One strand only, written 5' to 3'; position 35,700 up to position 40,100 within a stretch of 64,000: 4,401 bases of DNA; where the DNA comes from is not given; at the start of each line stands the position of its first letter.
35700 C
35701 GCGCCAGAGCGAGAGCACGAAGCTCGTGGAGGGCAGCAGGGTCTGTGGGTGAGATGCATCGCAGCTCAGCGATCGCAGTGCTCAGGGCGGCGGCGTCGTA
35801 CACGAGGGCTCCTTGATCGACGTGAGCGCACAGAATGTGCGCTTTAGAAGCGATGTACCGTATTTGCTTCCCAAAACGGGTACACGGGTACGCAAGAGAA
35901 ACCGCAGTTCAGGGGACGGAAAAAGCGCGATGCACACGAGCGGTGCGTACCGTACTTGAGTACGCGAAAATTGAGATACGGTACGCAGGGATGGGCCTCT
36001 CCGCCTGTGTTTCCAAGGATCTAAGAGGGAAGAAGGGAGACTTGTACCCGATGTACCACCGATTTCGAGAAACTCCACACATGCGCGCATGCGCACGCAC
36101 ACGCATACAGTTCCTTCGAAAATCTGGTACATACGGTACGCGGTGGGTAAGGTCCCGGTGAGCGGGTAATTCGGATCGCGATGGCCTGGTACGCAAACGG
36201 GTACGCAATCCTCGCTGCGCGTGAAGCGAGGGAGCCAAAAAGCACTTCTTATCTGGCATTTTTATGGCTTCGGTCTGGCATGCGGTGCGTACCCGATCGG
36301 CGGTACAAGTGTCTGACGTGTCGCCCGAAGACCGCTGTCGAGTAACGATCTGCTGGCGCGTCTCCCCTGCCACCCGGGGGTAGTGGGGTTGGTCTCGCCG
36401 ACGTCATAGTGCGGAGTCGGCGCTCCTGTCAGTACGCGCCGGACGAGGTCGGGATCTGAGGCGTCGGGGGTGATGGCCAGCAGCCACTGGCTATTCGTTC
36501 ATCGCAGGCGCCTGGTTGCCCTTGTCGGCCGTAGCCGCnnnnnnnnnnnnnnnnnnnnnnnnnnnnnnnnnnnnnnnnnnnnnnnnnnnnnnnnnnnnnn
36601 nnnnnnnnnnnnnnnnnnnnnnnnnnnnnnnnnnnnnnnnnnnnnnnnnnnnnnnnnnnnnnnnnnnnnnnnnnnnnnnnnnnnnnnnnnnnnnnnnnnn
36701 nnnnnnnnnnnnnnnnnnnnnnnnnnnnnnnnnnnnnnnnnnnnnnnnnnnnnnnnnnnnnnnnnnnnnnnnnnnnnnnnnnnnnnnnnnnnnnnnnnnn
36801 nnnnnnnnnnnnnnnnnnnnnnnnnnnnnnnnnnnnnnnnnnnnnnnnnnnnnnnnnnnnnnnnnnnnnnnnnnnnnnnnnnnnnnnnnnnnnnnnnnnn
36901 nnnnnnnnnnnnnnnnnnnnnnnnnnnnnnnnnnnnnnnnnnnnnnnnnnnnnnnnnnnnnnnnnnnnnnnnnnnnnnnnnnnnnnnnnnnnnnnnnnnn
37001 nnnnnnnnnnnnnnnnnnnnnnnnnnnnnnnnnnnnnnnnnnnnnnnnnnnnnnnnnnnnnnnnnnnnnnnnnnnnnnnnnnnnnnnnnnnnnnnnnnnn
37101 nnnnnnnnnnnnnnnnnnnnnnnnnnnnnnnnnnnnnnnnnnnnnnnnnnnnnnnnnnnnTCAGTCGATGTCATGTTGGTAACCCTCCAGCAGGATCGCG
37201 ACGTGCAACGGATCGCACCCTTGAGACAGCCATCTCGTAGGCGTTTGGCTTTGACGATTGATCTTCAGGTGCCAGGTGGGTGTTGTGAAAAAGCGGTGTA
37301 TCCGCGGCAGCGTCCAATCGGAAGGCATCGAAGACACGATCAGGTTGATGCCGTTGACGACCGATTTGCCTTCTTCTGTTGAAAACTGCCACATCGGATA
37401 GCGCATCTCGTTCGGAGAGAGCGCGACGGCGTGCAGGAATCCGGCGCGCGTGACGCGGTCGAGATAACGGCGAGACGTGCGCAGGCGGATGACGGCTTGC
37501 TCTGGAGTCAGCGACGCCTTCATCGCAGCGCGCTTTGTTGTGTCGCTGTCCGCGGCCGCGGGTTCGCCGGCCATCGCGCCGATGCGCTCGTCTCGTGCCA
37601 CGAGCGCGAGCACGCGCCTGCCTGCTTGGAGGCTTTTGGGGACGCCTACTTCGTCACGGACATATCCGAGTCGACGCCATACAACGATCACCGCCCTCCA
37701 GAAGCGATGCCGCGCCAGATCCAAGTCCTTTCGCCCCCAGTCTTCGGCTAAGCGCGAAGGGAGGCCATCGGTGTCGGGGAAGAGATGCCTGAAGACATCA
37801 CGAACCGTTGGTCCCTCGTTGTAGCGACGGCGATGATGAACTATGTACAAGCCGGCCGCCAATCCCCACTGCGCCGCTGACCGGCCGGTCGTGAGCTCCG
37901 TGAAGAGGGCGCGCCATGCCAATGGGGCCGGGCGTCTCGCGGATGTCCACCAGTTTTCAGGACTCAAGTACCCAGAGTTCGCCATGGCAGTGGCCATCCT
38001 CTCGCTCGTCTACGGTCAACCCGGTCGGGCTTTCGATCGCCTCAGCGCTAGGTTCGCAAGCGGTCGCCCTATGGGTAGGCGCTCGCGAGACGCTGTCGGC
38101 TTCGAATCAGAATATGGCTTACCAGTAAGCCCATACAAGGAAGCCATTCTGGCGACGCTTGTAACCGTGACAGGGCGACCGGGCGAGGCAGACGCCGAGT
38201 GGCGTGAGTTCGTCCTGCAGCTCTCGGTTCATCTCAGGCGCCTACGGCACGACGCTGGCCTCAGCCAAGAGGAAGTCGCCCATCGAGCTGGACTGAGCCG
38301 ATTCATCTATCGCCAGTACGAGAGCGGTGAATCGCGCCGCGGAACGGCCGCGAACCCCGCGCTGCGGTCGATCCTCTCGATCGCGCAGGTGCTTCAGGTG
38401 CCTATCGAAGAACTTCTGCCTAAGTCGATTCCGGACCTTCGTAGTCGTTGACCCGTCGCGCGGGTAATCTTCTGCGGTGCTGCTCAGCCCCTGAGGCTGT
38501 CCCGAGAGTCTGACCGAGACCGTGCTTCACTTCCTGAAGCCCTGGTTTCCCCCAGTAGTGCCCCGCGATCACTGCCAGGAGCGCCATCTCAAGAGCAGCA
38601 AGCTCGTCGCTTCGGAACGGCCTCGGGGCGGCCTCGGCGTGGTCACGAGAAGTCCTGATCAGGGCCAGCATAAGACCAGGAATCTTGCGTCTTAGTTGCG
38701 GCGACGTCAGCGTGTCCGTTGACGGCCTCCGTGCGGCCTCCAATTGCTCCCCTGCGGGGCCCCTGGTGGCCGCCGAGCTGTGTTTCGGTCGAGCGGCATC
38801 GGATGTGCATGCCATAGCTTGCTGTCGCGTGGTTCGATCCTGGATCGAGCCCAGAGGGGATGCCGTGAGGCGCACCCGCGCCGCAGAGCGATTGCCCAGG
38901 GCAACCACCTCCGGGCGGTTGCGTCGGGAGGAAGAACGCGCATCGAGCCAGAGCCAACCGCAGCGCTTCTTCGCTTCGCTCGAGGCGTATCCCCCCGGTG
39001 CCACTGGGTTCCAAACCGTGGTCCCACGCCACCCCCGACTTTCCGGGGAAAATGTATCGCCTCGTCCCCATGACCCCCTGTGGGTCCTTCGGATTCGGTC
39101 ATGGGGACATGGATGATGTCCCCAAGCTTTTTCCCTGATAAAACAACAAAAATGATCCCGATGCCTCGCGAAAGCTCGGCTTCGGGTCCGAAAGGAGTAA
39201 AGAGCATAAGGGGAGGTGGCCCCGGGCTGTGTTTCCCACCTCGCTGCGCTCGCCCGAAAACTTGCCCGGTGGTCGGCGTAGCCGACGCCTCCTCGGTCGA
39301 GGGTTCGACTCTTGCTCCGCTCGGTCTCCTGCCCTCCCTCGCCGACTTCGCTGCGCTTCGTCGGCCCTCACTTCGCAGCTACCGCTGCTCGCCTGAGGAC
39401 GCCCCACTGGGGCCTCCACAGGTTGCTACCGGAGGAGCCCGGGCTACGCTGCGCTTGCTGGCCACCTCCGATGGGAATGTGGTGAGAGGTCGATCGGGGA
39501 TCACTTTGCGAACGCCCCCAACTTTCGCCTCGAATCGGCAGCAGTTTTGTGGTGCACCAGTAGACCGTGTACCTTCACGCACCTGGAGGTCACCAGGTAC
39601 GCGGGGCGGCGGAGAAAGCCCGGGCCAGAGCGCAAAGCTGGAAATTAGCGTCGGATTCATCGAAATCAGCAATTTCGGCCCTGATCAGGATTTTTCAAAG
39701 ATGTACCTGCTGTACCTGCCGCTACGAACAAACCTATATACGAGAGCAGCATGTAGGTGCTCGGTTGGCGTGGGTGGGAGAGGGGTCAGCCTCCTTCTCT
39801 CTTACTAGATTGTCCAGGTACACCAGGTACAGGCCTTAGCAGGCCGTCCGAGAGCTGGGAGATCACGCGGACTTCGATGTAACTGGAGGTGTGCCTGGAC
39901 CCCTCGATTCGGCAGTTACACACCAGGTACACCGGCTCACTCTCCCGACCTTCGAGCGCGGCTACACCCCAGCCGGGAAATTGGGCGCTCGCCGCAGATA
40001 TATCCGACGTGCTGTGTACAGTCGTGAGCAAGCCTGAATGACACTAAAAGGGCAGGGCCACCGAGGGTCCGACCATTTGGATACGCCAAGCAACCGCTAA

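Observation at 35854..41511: Integrative element with two sibling origin modules but no replicase, relaxase or structural genes: possible new non-autonomous satellite class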

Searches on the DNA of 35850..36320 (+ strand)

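Call 71: search_dna_similar(query=window:35850-36320:+, collection=plasmids, mode=distant, max_evalue=0.01)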
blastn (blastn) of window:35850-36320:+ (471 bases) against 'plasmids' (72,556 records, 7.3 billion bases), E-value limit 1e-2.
No match.

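Call 73: search_dna_similar(query=window:35850-36320:+, collection=phages, mode=distant, max_evalue=0.01)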
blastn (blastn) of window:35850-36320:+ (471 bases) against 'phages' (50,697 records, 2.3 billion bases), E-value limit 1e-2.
No match.

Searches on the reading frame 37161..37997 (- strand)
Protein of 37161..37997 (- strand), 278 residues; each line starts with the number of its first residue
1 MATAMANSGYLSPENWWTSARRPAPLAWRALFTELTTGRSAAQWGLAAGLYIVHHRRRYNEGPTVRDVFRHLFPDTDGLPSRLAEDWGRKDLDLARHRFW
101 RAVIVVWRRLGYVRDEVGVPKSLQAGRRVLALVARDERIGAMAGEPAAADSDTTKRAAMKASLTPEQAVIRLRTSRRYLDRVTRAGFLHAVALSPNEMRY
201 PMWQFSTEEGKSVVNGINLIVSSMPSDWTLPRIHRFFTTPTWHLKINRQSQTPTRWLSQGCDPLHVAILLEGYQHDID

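Call 9: search_protein_families(library=pfam, proteins=[window:37161-37997:-], max_evalue=0.01)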
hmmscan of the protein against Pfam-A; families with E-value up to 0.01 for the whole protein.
window:37161-37997:- (278 aa): 0 families

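Call 14: search_protein_families(library=ncbifam, proteins=[window:37161-37997:-], max_evalue=0.01)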
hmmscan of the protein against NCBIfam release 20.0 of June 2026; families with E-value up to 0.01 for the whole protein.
window:37161-37997:- (278 aa): 0 families

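Call 15: search_protein_families(library=phrogs, proteins=[window:37161-37997:-], max_evalue=0.01)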
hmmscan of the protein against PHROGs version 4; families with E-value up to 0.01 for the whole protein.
window:37161-37997:- (278 aa): 0 families

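Call 16: search_protein_families(library=padloc, proteins=[window:37161-37997:-], max_evalue=0.01)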
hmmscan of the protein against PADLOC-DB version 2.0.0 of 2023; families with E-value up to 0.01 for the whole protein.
window:37161-37997:- (278 aa): 0 families

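Call 110: find_homologous_proteins(query=window:37161-37997:-)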
Query window:37161-37997:- (278 aa): 5 proteins with E <= 0.001 among 6693 candidates.
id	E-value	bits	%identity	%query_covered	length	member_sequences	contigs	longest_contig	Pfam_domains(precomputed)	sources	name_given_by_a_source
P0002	6.3e-158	543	87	98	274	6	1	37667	-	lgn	-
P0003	4.8e-102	359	61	95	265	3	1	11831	-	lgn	-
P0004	4.4e-99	349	60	99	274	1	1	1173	-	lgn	-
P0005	2.9e-98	347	58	100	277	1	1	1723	-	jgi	jgi:hypothetical protein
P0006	1.6e-89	318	57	89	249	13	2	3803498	-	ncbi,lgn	ncbi:hypothetical protein LJR044_001681 [Microbacterium foliorum]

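Call 111: find_encoding_contigs(protein=P0002, flank=10000, max_places=4)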
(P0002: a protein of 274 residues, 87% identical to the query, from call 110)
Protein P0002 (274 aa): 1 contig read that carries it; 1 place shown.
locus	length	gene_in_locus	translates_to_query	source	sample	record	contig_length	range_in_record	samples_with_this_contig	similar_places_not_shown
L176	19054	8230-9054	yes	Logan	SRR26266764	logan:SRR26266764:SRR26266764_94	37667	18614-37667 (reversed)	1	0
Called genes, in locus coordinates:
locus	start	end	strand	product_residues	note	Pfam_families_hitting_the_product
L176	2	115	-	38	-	?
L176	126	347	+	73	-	-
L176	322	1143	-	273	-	-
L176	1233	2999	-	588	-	PF13424:TPR_12 (faint), PF14559:TPR_19 (faint), PF07719:TPR_2 (faint), PF13428:TPR_14 (faint), PF13432:TPR_16 (faint)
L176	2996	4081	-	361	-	PF00069:Pkinase, PF07714:PK_Tyr_Ser-Thr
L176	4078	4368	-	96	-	PF13560:HTH_31, PF01381:HTH_3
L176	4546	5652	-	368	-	PF14659:Phage_int_SAM_3 (weak), PF22022:Phage_int_M, PF00589:Phage_integrase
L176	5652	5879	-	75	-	PF12728:HTH_17 (weak)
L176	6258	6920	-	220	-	-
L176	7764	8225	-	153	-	PF13560:HTH_31, PF01381:HTH_3, PF12844:HTH_19 (faint)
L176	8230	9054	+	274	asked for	-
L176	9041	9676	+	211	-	PF12728:HTH_17 (weak)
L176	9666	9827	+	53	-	-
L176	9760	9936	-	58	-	-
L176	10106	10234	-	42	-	-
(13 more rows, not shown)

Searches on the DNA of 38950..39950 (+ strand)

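Call 72: search_dna_similar(query=window:38950-39950:+, collection=plasmids, mode=distant, max_evalue=0.01)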
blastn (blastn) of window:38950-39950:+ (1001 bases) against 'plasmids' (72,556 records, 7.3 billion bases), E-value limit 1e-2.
No match.

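Call 74: search_dna_similar(query=window:38950-39950:+, collection=phages, mode=distant, max_evalue=0.01)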
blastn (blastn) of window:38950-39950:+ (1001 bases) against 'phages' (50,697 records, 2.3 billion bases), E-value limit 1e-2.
No match.
